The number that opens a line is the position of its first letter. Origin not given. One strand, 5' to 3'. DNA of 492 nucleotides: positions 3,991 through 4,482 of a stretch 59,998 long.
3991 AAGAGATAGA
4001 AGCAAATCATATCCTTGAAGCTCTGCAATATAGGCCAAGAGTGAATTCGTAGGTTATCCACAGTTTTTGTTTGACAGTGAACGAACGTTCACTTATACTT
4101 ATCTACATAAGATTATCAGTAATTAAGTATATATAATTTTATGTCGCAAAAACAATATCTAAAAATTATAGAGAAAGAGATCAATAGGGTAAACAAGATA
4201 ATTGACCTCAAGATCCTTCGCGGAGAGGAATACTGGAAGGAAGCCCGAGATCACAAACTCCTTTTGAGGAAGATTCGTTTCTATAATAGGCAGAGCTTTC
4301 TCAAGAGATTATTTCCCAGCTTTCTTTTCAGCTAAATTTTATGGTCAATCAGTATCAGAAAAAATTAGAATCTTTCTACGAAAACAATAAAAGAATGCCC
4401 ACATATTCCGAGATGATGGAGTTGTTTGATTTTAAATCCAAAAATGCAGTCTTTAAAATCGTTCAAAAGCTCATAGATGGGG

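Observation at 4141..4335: Candidate SOS-induced cell-division inhibitor with a MinD-like membrane-targeting tail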

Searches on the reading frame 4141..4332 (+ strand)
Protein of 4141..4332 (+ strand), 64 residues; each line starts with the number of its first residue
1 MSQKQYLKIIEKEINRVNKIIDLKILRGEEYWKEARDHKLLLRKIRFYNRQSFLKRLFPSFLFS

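Call 3: search_protein_families(library=pfam, proteins=[window:4141-4332:+], max_evalue=1)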
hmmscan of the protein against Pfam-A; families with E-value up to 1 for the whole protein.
window:4141-4332:+ (64 aa): 2 families
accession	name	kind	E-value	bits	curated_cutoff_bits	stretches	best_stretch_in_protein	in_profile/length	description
PF00512.31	HisKA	-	0.025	15.1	26.9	1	2-22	35-55/66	His Kinase A (phospho-acceptor) domain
PF14239.11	RRXRR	-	0.13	12.6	25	1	11-60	76-125/174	RRXRR protein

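Call 4: search_protein_families(library=ncbifam, proteins=[window:4141-4332:+], max_evalue=1)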
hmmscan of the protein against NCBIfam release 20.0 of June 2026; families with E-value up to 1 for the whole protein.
window:4141-4332:+ (64 aa): 1 family
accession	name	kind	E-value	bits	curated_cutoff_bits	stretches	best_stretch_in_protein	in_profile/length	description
NF040563.1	guided_IscB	equivalog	0.069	12.3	175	1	9-61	76-128/314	RNA-guided endonuclease IscB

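Call 6: find_homologous_proteins(query=window:4141-4332:+, max_evalue=0.01)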
Query window:4141-4332:+ (64 aa): 170 proteins with E <= 0.01 among 170 candidates; the best 120 are listed.
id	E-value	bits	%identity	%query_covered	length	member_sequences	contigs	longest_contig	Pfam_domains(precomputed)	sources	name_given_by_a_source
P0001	2.5e-33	130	100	100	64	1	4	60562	-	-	-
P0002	1.6e-27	111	84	97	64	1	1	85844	-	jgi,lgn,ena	-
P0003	1.1e-25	106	79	97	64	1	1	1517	-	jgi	-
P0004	6.6e-25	103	79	98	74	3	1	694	-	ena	-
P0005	6.9e-25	103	81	97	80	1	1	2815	-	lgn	-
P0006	8.3e-25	103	83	94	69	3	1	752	-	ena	-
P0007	8.5e-25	103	77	97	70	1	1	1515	-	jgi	jgi:hypothetical protein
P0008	1.1e-24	103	77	97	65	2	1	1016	-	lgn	-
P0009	1.1e-24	102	81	97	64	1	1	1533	-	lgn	-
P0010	1.4e-24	102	79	97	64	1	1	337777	-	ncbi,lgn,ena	-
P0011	1.5e-24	102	77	97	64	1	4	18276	-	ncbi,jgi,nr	ncbi:hypothetical protein A2732_01705 [Candidatus Nomurabacteria bacterium RIFCSPHIGHO2_01_FULL_40_1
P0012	2.3e-24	102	79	98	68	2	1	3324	-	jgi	jgi:hypothetical protein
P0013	2.4e-24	101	88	89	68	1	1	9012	-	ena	-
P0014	2.8e-24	101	79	97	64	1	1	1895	-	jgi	-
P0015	2.9e-24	101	76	98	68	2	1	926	-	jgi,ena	-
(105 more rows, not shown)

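Call 9: find_related_loci(query=A1, collection=genome_contigs, flank=4000)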
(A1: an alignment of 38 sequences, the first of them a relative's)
Query A1 (64 aa) in genome_contigs; peptide patterns used: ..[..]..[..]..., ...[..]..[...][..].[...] (x = any residue, [..] = any of these).
165 stretches matched a pattern; 138 encode a relative of the query (tblastn E <= 1e-3); the best 80 are kept; 80 distinct loci.
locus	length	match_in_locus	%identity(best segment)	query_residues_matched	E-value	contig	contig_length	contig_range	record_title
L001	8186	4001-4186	82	1-62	6e-31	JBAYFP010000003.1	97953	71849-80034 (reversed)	MAG: Candidatus Paceibacterota bacterium isolate SO_2016_GW1_104 scaffold00495_OW334_2016, whole genome shotgun sequence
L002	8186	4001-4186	79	1-62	1e-29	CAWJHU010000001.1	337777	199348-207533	MAG: Candidatus Nomurabacteria bacterium isolate MFD03726.bin.1.76 genome assembly, contig: contig_15232, whole genome s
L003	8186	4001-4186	77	1-62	4e-29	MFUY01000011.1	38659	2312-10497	MAG: Candidatus Nomurabacteria bacterium RIFCSPLOWO2_01_FULL_41_12 rifcsplowo2_01_scaffold_1862, whole genome shotgun se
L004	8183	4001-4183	75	1-61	3e-29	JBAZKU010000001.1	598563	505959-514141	MAG: Candidatus Paceibacterota bacterium isolate SO_2017_LW4_151 scaffold_39_c1_LW137-91_2017, whole genome shotgun sequ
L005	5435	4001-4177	81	1-59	5e-29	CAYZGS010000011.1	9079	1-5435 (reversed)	MAG TPA_asm: uncultured Candidatus Saccharibacteria bacterium isolate SRP062349_co1_62 genome assembly, contig: NODE_183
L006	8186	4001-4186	76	1-62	7e-29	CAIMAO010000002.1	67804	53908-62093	uncultured bacterium isolate AM-lipid-01-D8_bin-1576 genome assembly, contig: bin-1576:02/46, whole genome shotgun seque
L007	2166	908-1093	74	1-62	1e-28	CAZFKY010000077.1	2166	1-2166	MAG TPA_asm: uncultured Candidatus Saccharibacteria bacterium isolate SRP135725_co1_149 genome assembly, contig: NODE_10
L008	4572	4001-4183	80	1-61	4e-28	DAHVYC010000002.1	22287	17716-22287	MAG TPA_asm: Candidatus Nomurabacteria bacterium isolate clean777 NODE_2_length_22287_cov_5.577533, whole genome shotgun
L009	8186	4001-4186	74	1-62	5e-28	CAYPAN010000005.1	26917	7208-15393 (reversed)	MAG TPA_asm: uncultured Candidatus Saccharibacteria bacterium isolate binchicken_co241_293 genome assembly, contig: NODE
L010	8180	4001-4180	80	1-60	6e-28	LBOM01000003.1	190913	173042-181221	MAG: Candidatus Nomurabacteria bacterium GW2011_GWE1_32_28 UR25_C0003, whole genome shotgun sequence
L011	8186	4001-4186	76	1-62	6e-28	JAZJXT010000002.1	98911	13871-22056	MAG: Patescibacteria group bacterium isolate ADI_H1L2_2_122_18_3-bin036_1 ADIH1L22_B036_1_000000000002, whole genome sho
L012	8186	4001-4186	77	1-62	4e-28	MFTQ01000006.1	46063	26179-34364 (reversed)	MAG: Candidatus Nomurabacteria bacterium RIFCSPHIGHO2_01_FULL_41_71 rifcsphigho2_01_scaffold_1710, whole genome shotgun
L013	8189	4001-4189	79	1-61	6e-28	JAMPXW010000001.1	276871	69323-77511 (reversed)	MAG: Burkholderiales bacterium isolate R2F_R2FSRR_metabat.49 R2F_C10, whole genome shotgun sequence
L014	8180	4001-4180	80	1-64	6e-28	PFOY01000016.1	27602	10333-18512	MAG: Candidatus Nomurabacteria bacterium CG_4_10_14_0_2_um_filter_30_12 CG_4_10_14_0.2_scaffold_560_c, whole genome shot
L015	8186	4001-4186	74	1-62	9e-28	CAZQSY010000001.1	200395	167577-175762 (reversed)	MAG TPA_asm: uncultured Candidatus Saccharibacteria bacterium isolate SRP329715_co1_6 genome assembly, contig: NODE_43_l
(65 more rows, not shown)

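Call 14: search_solved_structures(query=A1, max_evalue=10, show_alignments=3)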
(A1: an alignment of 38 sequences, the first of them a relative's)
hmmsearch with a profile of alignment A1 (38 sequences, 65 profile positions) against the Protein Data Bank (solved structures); distinct sequences matched with E-value up to 10: 1.
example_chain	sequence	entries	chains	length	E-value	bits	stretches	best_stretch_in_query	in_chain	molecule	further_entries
7oac_A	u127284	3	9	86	0.2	14.7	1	9-34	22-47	General control transcription factor GCN4,conserved hypothetical protein residues 311-335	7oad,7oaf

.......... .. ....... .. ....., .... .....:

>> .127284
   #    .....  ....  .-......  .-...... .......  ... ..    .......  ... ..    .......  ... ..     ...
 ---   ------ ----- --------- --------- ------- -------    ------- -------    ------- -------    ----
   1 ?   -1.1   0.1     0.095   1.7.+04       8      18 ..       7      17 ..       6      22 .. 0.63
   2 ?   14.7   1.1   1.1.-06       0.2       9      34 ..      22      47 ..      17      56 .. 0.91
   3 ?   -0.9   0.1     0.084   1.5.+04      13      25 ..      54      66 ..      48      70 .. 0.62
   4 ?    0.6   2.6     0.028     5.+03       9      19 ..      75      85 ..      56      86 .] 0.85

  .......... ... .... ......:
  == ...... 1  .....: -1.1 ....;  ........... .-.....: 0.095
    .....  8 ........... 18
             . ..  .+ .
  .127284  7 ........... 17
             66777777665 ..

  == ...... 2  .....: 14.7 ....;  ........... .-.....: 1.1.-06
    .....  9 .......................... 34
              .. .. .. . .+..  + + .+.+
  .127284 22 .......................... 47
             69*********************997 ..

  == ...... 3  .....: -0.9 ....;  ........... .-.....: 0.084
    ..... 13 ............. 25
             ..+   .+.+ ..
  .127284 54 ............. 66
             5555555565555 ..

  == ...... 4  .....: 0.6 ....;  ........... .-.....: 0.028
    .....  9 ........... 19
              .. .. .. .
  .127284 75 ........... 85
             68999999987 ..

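Call 25: predict_structure(alignment_id=A1)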
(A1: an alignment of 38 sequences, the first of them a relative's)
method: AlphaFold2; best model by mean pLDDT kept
length: 64 residues; sequences in the alignment: 38
mean_pLDDT: 87.2   pTM: 0.64
mean pLDDT of the five models: 87.2, 86.4, 85.9, 78.6, 76.3
residues with pLDDT >= 90: 42; 70-90: 11; 50-70: 10; < 50: 1
segments of 3 or more residues with pLDDT < 50: none
pLDDT, mean of each block of 10 residues (from residue 1): 89 97 97 96 91 68 52
secondary structure, 60 per line:
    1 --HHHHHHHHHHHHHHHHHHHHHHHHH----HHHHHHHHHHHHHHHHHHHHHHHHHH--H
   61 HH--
elements in order: H3-27 H32-57
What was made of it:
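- On MinD/ParA ATPases: The protein is a 64-aa helical hairpin with no P-loop family hit (calls 3, 25).
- Checked: AlphaFold2 predicts helices at 3-27 and 32-57, with mean pLDDT 87 (call 25).
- AlphaFold predicts the fold confidently (call 25).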

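Call 27: search_protein_representatives(alignment_id=A1)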
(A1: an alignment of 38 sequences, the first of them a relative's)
Query: 38 sequences, 65 profile positions. Proteins with E-value up to 0.001 (for the whole library): 322; up to 1e-10: 61; up to 1e-30: 0. The best 150 are listed.
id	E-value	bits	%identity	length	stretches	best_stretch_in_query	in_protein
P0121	1.9e-28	114.1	-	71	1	1-63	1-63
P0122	1.4e-26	108.2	-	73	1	1-63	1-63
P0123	1.7e-25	104.7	-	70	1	1-60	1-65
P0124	2.3e-25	104.2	-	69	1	1-61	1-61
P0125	4.5e-24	100.1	-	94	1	1-48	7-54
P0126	3.7e-23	97.2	-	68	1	1-64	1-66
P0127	1.9e-21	91.7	-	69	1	1-44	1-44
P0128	2.3e-21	91.5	-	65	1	1-62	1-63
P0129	4.1e-21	90.6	-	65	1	14-63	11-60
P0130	8.9e-21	89.6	-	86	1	1-61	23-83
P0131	9.1e-19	83.1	-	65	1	1-61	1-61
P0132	1.1e-17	79.7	-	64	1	1-64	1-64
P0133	2.4e-17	78.6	-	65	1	1-61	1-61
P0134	1.9e-16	75.7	-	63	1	1-62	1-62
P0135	2.6e-16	75.3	-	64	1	1-62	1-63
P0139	1.1e-14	70.0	-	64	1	1-64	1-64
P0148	3.0e-13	65.5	-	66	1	1-61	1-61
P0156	2.8e-12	62.3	-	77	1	1-55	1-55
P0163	8.7e-12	60.8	-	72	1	1-55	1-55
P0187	2.0e-10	56.4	-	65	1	8-51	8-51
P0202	6.2e-10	54.8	-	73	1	1-52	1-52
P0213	1.1e-09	54.0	-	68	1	1-45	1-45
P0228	2.9e-09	52.7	-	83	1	1-55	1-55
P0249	7.7e-09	51.3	-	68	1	1-51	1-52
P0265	1.9e-08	50.0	-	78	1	1-51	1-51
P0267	2.2e-08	49.9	-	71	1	1-52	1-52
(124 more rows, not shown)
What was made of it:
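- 322 clusters at E<=1e-3 (call 27).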

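Call 29: find_encoding_contigs(protein=P0249, flank=4000, max_places=3)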
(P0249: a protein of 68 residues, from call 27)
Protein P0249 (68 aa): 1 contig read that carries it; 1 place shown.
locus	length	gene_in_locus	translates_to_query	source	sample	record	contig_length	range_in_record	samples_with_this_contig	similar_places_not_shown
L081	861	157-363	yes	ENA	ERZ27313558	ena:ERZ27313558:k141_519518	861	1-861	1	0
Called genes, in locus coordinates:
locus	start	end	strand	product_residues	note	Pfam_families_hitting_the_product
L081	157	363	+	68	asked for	-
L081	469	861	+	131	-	?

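Call 30: fold_search(model_id=the predicted structure, library=pdb)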
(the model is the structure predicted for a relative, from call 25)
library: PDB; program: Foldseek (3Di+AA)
matches with E <= 10: 60; with E <= 0.001: 0
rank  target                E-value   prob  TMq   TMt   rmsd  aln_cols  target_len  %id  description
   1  6hdz_A                9.1e-01  0.96  0.69  0.11   1.1        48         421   21  Pseudomonas aeruginosa Seryl-tRNA Synthetase in Complex with 5'-O-(N-(L-seryl)-Sulfamoyl)uridine (released 2019-12-04)
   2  6he3_A                9.7e-01  0.96  0.69  0.11   1.1        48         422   21  Pseudomonas aeruginosa Seryl-tRNA Synthetase in Complex with 5'-O-(N-(L-seryl)-sulfamoyl)cytidine (released 2019-12-04)
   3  6he1_A                1.4e+00  0.92  0.70  0.11   1.1        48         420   21  Pseudomonas aeruginosa Seryl-tRNA Synthetase in Complex with 5'-O-(N-(L-seryl)-sulfamoyl)N3-methyluridine (released 2019-12-04)
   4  6vme_M                1.6e+00  0.63  0.63  0.62   2.7        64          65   16  Human ESCRT-I heterotetramer headpiece (released 2020-05-20)
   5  6vme_K                1.8e+00  0.57  0.62  0.61   2.8        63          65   16  Human ESCRT-I heterotetramer headpiece (released 2020-05-20)
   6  9qo2_E                2.0e+00  0.35  0.58  0.46   3.4        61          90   15  Dissociation-state-1 of 9-subunit CSN and SCF (SKP1-SKP2-CKS1) complex (released 2026-02-18)
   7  6r1m_B                2.1e+00  0.85  0.71  0.11   0.9        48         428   17  Crystal structure of E. coli seryl-tRNA synthetase complexed to seryl sulfamoyl adenosine (released 2020-01-22)
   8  6r1o                  2.1e+00  0.84  0.71  0.11   0.9        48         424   17  Crystal structure of E. coli seryl-tRNA synthetase complexed to a seryl sulfamoyl adenosine derivative (released 2020-01-22)
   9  1skv_C                2.2e+00  0.85  0.72  0.78   1.0        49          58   14  Crystal Structure of D-63 from Sulfolobus Spindle Virus 1 (released 2004-07-13)
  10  3qne                  2.4e+00  0.85  0.68  0.10   0.6        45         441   18  Candida albicans seryl-tRNA synthetase (released 2011-08-03)
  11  3qo7                  2.6e+00  0.18  0.37  0.08   4.5        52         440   19  Crystal structure of the seryl-tRNA synthetase from Candida albicans (released 2011-08-03)
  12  5fwn_A                2.8e+00  0.82  0.57  0.13   0.5        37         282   22  Imine Reductase from Amycolatopsis orientalis. Closed form in in complex with (R)- Methyltetrahydroisoquinoline (released 2016-06-01)
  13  9qmp                  2.8e+00  0.80  0.71  0.11   0.9        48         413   17  E.coli seryl-tRNA synthetase (released 2025-05-14)
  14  6r1m_A                2.8e+00  0.80  0.71  0.11   0.8        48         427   17  Crystal structure of E. coli seryl-tRNA synthetase complexed to seryl sulfamoyl adenosine (released 2020-01-22)
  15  6vme_C                3.0e+00  0.44  0.62  0.60   2.8        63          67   16  Human ESCRT-I heterotetramer headpiece (released 2020-05-20)
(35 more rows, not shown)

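Call 33: find_homologous_proteins(query=A2, max_evalue=0.001)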
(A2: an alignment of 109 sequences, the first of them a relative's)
Query A2 (109 sequences) (64 aa, profile of the alignment): 350 proteins with E <= 0.001 among 562 candidates; the best 120 are listed.
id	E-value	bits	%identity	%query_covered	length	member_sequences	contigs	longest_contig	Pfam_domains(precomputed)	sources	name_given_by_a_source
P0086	9.8e-23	97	67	95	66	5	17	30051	-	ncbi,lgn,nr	ncbi:MAG: hypothetical protein QG644_65 [Patescibacteria group bacterium]|nr:hypothetical protein [C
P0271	1.1e-22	97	66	92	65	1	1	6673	-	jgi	jgi:hypothetical protein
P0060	1.4e-22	97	73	95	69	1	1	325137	-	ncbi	-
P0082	1.4e-22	97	69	81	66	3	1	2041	-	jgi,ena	-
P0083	2.0e-22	96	67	95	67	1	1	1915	-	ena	-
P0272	2.2e-22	96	58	97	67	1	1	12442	-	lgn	-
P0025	2.6e-22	96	79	100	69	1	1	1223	-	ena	-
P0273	2.9e-22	96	58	92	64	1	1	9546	-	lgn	-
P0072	3.0e-22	96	72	100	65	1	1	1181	-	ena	-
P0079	3.8e-22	96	72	100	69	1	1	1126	-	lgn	-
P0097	4.8e-22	95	68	92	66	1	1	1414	-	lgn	-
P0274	4.9e-22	95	63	100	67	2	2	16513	-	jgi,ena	-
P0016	4.9e-22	95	77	97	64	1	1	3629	-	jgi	jgi:hypothetical protein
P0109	4.9e-22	95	62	95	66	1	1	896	-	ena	-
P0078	5.6e-22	95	74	95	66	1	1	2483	-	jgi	-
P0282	1.7e-21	93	36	98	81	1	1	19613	-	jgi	jgi:hypothetical protein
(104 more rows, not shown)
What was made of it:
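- Tried and rejected: A second, wider word-index search returned mostly the same close relatives (call 33).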

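Call 34: find_encoding_contigs(protein=P0282, flank=5000, max_places=2)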
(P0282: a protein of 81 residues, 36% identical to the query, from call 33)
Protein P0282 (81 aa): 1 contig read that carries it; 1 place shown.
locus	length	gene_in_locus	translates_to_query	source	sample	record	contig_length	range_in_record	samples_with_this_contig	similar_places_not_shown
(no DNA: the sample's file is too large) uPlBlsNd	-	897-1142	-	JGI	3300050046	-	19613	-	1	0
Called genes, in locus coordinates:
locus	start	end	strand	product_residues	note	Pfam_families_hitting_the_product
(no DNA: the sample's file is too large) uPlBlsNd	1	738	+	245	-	?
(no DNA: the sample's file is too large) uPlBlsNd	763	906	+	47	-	-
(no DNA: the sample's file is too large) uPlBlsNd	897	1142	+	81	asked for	-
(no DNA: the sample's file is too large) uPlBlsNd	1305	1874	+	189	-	PF00717:Peptidase_S24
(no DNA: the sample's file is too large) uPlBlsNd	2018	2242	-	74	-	-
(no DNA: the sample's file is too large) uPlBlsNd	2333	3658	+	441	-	PF00817:IMS, PF11799:IMS_C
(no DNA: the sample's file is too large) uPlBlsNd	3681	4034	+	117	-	-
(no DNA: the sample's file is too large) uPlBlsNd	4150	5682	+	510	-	PF00364:Biotin_lipoyl (faint), PF25990:Beta-barrel_YknX (faint), PF25917:BSH_RND (weak), PF25954:Beta-barrel_RND_2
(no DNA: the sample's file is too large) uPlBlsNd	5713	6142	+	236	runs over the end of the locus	PF02463:SMC_N (weak), PF00005:ABC_tran, PF13304:AAA_21 (faint)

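Call 35: find_encoding_contigs(protein=P0228, flank=5000, max_places=2)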
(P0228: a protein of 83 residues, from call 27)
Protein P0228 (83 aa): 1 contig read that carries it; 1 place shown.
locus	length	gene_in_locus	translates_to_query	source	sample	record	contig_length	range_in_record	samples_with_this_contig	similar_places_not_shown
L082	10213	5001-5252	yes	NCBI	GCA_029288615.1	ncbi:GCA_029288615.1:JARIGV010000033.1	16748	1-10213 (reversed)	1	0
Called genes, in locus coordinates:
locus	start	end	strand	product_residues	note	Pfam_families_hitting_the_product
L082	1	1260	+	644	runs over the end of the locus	PF01471:PG_binding_1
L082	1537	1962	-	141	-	-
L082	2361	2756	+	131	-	PF22091:DUF6941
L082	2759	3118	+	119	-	-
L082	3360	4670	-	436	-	PF02844:GARS_N, PF01071:GARS_A, PF02786:CPSase_L_D2 (weak), PF02843:GARS_C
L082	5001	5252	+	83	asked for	-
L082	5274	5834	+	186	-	PF00717:Peptidase_S24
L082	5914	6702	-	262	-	-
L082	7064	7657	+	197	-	-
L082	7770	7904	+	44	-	-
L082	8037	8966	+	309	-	-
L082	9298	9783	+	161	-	PF00466:Ribosomal_L10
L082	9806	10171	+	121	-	PF16320:Ribosomal_L12_N, PF00542:Ribosomal_L12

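Call 36: find_encoding_contigs(protein=P0148, flank=5000, max_places=2)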
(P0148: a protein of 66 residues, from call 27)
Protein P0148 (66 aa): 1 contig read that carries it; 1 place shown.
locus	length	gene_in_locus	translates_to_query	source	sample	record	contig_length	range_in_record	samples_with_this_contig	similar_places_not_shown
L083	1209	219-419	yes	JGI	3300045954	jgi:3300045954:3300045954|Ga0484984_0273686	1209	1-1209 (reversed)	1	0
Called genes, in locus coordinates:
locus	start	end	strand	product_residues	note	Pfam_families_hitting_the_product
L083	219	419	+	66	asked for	-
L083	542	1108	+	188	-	PF00717:Peptidase_S24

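Call 37: search_protein_families(library=pfam, alignment_id=A2, max_evalue=0.1)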
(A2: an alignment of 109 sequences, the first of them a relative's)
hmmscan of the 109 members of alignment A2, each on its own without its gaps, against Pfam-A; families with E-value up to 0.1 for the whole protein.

A. member 1, P0001 (64 aa): 1 family
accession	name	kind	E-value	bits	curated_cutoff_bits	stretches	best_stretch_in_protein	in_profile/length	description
PF00512.31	HisKA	-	0.025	15.1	26.9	1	2-22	35-55/66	His Kinase A (phospho-acceptor) domain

B. families by the number of members that match (of 109 scanned): 47 families (the first 25 are shown)
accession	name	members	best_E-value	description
PF22667.2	Lon_lid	5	0.0056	Lon protease AAA+ ATPase lid domain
PF05384.16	DegS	4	0.0038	Sensor protein DegS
PF25450.1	Rab11-FIP3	3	0.0012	Rab11-FIP3-like domain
PF17098.10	Wtap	2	0.0084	WTAP/Mum2p family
PF20797.2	HepT-like_2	2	0.019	HepT-like protein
PF00512.31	HisKA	2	0.025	His Kinase A (phospho-acceptor) domain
PF04363.17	DUF496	2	0.039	Protein of unknown function (DUF496)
PF17623.7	B277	2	0.044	Domain of unknown function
PF08656.15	DASH_Dad3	2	0.066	DASH complex subunit Dad3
PF07426.16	Dynactin_p22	1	0.0016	Dynactin subunit p22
PF14988.11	DUF4515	1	0.0056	Domain of unknown function (DUF4515)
PF08539.16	HbrB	1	0.011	HbrB-like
PF12848.13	ABC_tran_Xtn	1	0.013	ABC transporter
PF11268.13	DUF3071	1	0.016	Protein of unknown function (DUF3071)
PF01540.21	Lipoprotein_7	1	0.021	Adhesin lipoprotein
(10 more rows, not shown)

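Call 38: search_protein_families(library=phrogs, proteins=[window:4141-4332:+, P0228, P0249, P0156], max_evalue=0.1)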
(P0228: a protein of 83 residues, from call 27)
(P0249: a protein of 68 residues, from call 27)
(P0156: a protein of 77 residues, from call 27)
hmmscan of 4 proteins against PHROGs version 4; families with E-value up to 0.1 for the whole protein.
window:4141-4332:+ (64 aa): 0 families

P0228 (83 aa): 0 families

P0249 (68 aa): 0 families

P0156 (77 aa): 0 families
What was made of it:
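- Tried and rejected: PHROGs gave nothing (call 38).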
